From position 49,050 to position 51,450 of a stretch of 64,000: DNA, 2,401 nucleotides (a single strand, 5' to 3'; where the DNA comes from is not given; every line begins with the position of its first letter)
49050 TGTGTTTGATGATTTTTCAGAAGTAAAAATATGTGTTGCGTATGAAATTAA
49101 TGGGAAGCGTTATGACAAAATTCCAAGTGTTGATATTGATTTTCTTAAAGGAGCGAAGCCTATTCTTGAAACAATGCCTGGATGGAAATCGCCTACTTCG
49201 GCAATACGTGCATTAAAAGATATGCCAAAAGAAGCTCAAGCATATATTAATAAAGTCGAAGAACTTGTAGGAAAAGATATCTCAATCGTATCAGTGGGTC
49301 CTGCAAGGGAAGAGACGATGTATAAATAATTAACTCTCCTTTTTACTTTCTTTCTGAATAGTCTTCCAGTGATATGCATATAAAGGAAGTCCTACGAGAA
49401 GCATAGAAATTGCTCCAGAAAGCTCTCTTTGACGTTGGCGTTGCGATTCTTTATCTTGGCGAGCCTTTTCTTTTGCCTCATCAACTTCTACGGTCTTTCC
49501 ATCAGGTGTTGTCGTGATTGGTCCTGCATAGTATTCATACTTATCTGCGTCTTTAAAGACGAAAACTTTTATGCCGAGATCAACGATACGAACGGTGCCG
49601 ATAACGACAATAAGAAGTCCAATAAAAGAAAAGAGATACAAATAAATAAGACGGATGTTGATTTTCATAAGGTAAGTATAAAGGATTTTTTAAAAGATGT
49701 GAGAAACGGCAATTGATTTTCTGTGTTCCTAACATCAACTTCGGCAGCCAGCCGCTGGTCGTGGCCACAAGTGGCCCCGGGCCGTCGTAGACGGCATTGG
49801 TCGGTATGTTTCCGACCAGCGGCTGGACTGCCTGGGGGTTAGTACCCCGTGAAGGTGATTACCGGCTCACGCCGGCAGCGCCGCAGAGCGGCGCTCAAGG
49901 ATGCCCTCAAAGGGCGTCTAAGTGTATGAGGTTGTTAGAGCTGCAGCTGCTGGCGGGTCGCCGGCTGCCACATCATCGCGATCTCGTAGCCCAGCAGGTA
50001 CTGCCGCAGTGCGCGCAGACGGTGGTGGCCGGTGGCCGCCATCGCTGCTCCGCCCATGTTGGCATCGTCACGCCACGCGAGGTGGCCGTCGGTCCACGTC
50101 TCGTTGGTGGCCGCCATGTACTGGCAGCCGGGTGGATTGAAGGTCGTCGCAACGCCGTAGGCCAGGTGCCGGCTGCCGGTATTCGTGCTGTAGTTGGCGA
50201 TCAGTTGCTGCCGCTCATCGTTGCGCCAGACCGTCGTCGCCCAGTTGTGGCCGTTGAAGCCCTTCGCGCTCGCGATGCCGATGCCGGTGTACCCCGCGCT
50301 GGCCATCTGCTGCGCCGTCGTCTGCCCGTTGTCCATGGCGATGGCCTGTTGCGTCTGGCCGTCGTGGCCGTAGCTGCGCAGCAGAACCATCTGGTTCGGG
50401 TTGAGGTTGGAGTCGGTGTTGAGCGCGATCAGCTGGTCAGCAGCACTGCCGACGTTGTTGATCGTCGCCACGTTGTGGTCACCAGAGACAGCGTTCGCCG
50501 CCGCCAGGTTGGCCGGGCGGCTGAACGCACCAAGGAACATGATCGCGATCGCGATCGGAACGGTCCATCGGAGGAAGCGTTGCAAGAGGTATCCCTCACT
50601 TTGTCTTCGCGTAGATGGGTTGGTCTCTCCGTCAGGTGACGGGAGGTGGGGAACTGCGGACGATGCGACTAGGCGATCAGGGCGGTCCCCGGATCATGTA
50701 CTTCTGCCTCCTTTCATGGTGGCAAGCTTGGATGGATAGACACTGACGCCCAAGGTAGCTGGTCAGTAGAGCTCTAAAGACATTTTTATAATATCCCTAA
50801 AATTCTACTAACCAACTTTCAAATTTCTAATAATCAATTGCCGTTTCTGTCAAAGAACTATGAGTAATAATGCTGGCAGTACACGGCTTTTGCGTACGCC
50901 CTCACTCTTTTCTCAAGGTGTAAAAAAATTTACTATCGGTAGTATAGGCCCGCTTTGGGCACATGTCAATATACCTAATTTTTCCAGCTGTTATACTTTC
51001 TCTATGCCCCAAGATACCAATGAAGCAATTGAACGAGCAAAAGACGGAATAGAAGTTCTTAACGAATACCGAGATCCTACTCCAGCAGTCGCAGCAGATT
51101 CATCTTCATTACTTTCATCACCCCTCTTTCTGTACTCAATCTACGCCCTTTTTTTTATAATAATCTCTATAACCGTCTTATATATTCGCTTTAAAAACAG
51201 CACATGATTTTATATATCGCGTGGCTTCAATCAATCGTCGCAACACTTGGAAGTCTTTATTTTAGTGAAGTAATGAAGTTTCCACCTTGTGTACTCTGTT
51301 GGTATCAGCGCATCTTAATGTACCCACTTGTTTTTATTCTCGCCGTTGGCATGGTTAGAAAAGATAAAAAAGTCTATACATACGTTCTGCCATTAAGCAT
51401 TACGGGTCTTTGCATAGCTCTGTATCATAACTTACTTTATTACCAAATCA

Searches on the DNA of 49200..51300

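Call 107: search_rna_families(source=window, start=49200, end=51300, threshold=evalue, max_evalue=0.1)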
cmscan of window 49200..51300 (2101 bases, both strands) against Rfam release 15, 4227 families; matches with E-value up to 0.1: 0.
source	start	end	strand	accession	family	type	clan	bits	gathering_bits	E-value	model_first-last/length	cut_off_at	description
